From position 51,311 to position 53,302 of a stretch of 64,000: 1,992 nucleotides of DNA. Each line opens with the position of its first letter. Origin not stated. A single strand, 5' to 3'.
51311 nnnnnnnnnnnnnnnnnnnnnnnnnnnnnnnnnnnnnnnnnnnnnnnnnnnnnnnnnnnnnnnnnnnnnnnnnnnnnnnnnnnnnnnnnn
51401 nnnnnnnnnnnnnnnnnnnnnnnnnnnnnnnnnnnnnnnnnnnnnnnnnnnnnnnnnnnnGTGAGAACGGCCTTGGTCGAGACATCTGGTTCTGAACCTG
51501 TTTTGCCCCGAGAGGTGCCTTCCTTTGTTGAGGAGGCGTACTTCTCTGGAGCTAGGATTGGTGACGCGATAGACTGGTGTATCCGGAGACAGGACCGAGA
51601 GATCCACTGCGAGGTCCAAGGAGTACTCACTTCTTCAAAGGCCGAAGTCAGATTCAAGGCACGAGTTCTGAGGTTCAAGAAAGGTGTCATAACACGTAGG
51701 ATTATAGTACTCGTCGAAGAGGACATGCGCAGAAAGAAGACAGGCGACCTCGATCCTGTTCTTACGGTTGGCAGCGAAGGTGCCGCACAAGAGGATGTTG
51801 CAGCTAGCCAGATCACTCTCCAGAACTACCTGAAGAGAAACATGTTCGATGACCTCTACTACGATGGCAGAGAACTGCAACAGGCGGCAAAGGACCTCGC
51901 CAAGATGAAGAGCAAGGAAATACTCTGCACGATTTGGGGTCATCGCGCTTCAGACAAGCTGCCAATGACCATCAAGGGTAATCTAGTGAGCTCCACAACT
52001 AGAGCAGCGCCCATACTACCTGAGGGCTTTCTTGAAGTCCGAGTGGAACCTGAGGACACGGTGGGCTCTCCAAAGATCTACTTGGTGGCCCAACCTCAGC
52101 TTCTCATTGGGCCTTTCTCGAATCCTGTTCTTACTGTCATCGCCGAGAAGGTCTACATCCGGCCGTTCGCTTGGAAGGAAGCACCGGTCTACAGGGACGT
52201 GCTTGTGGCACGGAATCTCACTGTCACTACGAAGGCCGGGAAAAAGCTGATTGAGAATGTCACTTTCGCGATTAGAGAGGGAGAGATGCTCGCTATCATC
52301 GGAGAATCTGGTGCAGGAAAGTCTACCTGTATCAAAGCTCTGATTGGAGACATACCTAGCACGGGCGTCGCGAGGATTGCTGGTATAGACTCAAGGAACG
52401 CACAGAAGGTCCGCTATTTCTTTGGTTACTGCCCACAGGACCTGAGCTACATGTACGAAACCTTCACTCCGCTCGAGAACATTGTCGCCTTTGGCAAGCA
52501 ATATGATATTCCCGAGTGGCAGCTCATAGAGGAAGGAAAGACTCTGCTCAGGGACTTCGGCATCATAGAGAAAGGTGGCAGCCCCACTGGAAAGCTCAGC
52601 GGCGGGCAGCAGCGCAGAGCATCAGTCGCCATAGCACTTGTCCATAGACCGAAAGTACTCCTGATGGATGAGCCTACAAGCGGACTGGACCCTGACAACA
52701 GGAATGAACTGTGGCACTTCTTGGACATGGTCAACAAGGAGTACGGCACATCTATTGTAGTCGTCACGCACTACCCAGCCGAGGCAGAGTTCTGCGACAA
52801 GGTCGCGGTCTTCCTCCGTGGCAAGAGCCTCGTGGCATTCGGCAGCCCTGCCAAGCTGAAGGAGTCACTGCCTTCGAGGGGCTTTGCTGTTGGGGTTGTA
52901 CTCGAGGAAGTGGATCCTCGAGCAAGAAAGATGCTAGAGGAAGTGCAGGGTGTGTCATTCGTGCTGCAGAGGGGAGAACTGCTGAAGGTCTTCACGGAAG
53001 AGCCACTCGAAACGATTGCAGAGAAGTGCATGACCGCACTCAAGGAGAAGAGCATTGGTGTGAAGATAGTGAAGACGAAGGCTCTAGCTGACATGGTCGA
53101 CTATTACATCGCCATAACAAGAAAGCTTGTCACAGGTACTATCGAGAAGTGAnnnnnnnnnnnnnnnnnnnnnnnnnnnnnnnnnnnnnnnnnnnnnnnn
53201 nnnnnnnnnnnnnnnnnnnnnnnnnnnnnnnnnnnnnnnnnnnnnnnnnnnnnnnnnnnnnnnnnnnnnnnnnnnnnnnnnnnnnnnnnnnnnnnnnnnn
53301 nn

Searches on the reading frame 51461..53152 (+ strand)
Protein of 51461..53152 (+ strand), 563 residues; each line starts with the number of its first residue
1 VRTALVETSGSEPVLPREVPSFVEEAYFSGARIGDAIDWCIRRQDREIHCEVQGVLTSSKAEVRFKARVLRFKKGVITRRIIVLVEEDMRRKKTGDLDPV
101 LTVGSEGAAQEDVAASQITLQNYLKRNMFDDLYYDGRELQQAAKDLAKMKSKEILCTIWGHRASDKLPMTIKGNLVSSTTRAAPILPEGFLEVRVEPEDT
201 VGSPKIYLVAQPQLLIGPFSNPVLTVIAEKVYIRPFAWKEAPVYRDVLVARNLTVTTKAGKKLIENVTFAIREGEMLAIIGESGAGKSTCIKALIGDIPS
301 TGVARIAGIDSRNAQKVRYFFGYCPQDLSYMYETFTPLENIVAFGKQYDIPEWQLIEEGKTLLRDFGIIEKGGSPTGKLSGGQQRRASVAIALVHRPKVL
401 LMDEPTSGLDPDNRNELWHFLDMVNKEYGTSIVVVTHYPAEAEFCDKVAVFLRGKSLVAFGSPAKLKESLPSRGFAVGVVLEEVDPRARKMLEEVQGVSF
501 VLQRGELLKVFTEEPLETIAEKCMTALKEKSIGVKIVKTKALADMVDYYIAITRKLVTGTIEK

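Call 4: search_protein_families(library=pfam, proteins=[window:51461-53152:+], max_evalue=0.01)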
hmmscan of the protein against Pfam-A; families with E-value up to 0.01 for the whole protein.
window:51461-53152:+ (563 aa): 7 families
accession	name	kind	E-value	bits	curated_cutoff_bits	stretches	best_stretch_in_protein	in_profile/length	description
PF00005.33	ABC_tran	-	1.6e-24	87.5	25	1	265-407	2-137/137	ABC transporter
PF13304.12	AAA_21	-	8.7e-09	36.3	27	1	379-439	238-300/304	AAA domain, putative AbiEii toxin, Type IV TA system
PF13401.12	AAA_22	-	6.5e-06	26.9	27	1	274-301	5-32/130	AAA domain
PF02463.25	SMC_N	-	0.00013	21.9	40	0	278-448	28-208/220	RecF/RecN/SMC N terminal domain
PF03193.22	RsgA_GTPase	-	0.00071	19.9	30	1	256-298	89-130/174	RsgA GTPase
PF13555.12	AAA_29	-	0.0011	19.2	27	1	267-294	15-42/61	P-loop containing region of AAA domain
PF11495.14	Regulator_TrmB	-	0.0049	16.6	22.2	0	43-121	162-231/233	Archaeal transcriptional regulator TrmB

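Call 73: search_protein_families(library=ncbifam, proteins=[window:51461-53152:+], max_evalue=0.001)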
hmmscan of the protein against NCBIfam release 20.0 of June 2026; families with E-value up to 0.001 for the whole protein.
window:51461-53152:+ (563 aa): 188 families (the best 25 are shown)
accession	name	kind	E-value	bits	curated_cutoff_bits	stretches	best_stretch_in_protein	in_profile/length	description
TIGR01188.1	drrA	subfamily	3.2e-50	171.1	312.45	1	264-552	9-300/302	daunorubicin resistance ABC transporter, ATP-binding protein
NF033858.1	ABC2_perm_RbbA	equivalog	1.2e-39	136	1050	1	246-469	265-487/909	ribosome-associated ATPase/putative transporter RbbA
TIGR04520.1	ECF_ATPase_1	equivalog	3.7e-32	111.8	315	1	259-466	13-223/269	energy-coupling factor transporter ATPase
TIGR04521.1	ECF_ATPase_2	equivalog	1.4e-30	106.4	330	1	256-464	13-230/279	energy-coupling factor transporter ATPase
NF010059.0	PRK13536.1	equivalog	2e-30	105.7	549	1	254-467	47-262/342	nodulation factor ABC transporter ATP-binding protein NodI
NF010060.0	PRK13537.1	equivalog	4.8e-30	104.5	521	1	259-469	25-236/314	nodulation factor ABC transporter ATP-binding protein NodI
TIGR03864.1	PQQ_ABC_ATP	hypoth_equivalog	1.9e-29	102.8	302.25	1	261-471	14-224/236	ABC transporter, ATP-binding subunit, PQQ-dependent alcohol dehydrogenase system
TIGR02857.1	CydD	equivalog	3.6e-29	102.1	435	1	247-449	321-527/529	thiol reductant ABC exporter subunit CydD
TIGR01288.1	nodI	equivalog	5.2e-29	101.2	424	1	259-466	14-222/303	nodulation factor ABC transporter ATP-binding protein NodI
TIGR02315.1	ABC_phnC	equivalog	1.3e-28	100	266.1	1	248-468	2-235/243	phosphonate ABC transporter ATP-binding protein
TIGR02211.1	LolD_lipo_ex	equivalog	1.4e-28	99.9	307.75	1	258-447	15-210/221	lipoprotein-releasing ABC transporter ATP-binding protein LolD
TIGR02673.1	FtsE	equivalog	3.5e-28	98.7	264.85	1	251-439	5-197/214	cell division ATP-binding protein FtsE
TIGR03522.1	GldA_ABC_ATP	equivalog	7.2e-28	97.9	402.6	1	260-531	14-280/301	gliding motility-associated ABC transporter ATP-binding subunit GldA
TIGR03608.1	L_ocin_972_ABC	subfamily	1.5e-27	96.4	254.85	1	258-448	8-203/206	putative bacteriocin export ABC transporter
NF010068.0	PRK13548.1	equivalog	2.2e-27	95.8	261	1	247-465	5-229/261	heme ABC transporter ATP-binding protein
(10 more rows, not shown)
